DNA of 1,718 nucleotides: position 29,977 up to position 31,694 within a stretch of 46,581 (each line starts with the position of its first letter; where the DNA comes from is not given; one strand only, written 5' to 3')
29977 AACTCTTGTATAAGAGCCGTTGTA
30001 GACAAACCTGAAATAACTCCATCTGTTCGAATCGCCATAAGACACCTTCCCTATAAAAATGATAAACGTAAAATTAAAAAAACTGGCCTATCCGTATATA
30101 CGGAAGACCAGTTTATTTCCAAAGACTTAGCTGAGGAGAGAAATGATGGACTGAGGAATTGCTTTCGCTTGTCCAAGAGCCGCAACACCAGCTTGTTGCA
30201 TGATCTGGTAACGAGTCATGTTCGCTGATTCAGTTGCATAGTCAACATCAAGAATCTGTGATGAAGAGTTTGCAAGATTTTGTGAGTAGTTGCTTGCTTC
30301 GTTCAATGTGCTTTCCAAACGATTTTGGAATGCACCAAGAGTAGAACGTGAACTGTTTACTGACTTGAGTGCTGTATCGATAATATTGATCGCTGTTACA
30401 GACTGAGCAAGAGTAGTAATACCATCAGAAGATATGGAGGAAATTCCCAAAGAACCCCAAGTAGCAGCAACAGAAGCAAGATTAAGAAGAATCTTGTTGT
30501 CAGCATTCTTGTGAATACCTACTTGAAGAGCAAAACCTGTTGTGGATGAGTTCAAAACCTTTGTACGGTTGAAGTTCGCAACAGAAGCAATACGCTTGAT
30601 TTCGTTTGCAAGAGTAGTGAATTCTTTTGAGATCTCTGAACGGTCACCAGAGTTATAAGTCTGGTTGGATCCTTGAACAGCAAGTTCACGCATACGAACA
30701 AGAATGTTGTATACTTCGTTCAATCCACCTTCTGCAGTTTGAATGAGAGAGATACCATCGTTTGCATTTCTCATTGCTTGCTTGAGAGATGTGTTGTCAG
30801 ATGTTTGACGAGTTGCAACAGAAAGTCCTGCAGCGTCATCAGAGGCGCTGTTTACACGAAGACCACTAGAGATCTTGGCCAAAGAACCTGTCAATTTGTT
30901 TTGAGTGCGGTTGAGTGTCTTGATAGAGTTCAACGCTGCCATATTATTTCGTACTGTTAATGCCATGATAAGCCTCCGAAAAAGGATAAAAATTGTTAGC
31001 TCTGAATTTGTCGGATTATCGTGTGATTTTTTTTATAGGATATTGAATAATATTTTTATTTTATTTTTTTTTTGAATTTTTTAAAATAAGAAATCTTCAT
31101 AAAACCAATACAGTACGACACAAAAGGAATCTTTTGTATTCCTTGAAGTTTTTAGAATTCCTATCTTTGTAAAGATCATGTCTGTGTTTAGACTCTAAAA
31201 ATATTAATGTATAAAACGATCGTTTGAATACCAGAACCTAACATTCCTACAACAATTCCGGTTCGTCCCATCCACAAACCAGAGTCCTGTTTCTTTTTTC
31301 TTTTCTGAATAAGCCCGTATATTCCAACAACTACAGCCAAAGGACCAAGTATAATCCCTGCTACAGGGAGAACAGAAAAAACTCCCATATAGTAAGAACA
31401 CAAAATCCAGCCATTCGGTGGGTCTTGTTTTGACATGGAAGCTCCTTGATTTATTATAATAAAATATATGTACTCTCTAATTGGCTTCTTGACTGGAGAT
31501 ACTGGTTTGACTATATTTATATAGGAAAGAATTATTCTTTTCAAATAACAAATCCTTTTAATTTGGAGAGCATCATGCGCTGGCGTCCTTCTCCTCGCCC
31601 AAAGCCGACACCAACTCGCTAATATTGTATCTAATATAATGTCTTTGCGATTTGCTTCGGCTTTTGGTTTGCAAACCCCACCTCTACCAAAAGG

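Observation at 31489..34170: Unannotated Pro/Arg-rich 15-codon sORF heading a methyltransferase + B12-radical-SAM operon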

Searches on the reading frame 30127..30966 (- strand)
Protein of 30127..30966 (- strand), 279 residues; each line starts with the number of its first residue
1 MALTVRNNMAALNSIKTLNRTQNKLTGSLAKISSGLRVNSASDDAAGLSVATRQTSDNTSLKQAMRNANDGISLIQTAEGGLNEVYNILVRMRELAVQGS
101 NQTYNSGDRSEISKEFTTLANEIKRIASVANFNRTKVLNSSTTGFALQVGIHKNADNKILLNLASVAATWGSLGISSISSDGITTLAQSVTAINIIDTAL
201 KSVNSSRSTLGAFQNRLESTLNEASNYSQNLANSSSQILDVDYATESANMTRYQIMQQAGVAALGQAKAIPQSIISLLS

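Call 5: search_protein_families(library=pfam, proteins=[window:30127-30966:-])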
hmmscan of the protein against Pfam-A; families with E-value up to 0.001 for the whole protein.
window:30127-30966:- (279 aa): 2 families
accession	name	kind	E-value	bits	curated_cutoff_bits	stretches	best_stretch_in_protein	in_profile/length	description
PF00669.25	Flagellin_N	-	8.7e-36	123.5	26.6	1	5-142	1-138/139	Bacterial flagellin N-terminal helical region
PF00700.27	Flagellin_C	-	5.4e-25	88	23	1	193-278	1-86/86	Bacterial flagellin C-terminal helical region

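Call 6: search_protein_families(library=ncbifam, proteins=[window:30127-30966:-], max_evalue=0.01)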
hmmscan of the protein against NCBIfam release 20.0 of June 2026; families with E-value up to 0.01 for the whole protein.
window:30127-30966:- (279 aa): 29 families (the best 25 are shown)
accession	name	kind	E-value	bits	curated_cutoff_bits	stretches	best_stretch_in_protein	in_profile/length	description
NF009444.0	PRK12802.1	equivalog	4.8e-75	252.7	332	1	1-278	1-281/282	flagellin domain-containing protein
NF009448.0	PRK12806.1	equivalog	1e-70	238.9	531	2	1-168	1-166/475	flagellin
NF005294.0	PRK06819.1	subfamily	3e-66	224.5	387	2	3-187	3-186/376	FliC/FljB family flagellin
NF006467.0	PRK08869.1-2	subfamily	3.1e-66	224.1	443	2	1-177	1-174/400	flagellin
NF006466.0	PRK08869.1-1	subfamily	2.8e-64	218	426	2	1-177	1-175/377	flagellin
NF006468.0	PRK08869.1-3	subfamily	5.5e-64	216.6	436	2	1-175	1-173/378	polar flagellin E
NF006469.0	PRK08869.1-4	equivalog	8.5e-59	199.8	627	2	1-165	1-163/377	flagellin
NF005953.0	PRK08026.1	subfamily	1.3e-57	196.6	619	2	1-182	1-177/548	FliC/FljB family flagellin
NF009449.0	PRK12807.1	subfamily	2.5e-56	191.3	347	1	8-278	6-286/287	flagellin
NF038071.1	lat_flg_LafA_2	exception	1.2e-55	189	365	1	1-278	1-283/284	lateral flagellin LafA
NF009450.0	PRK12808.1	equivalog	1.2e-50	173.5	476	2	10-179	8-174/476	flagellin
NF006470.0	PRK08869.1-5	equivalog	8.5e-50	170.1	423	2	3-164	2-161/388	flagellin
NF009446.0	PRK12804.1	subfamily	4.8e-47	160.9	352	1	5-278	3-300/301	flagellin Hag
NF010115.0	PRK13588.1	subfamily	1.1e-41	143.4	503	2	1-159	1-159/514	flagellin B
NF009234.0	PRK12584.1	equivalog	3.7e-41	141.8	752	2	1-158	1-158/510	flagellin A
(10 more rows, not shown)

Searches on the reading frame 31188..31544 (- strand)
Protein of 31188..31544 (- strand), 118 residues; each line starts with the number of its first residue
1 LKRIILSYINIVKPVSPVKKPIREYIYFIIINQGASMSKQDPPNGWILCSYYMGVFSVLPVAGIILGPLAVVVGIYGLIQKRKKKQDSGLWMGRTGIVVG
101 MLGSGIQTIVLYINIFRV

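Call 5: search_protein_families(library=pfam, proteins=[window:31188-31544:-])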
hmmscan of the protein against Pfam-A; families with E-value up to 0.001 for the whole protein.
window:31188-31544:- (118 aa): 1 family
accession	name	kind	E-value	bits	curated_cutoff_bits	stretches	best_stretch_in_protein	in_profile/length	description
PF13828.11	DUF4190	-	5.6e-05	23.3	35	1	54-106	9-58/62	Domain of unknown function (DUF4190)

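Call 6: search_protein_families(library=ncbifam, proteins=[window:31188-31544:-], max_evalue=0.01)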
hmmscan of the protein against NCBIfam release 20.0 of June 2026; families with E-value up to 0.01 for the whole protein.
window:31188-31544:- (118 aa): 0 families
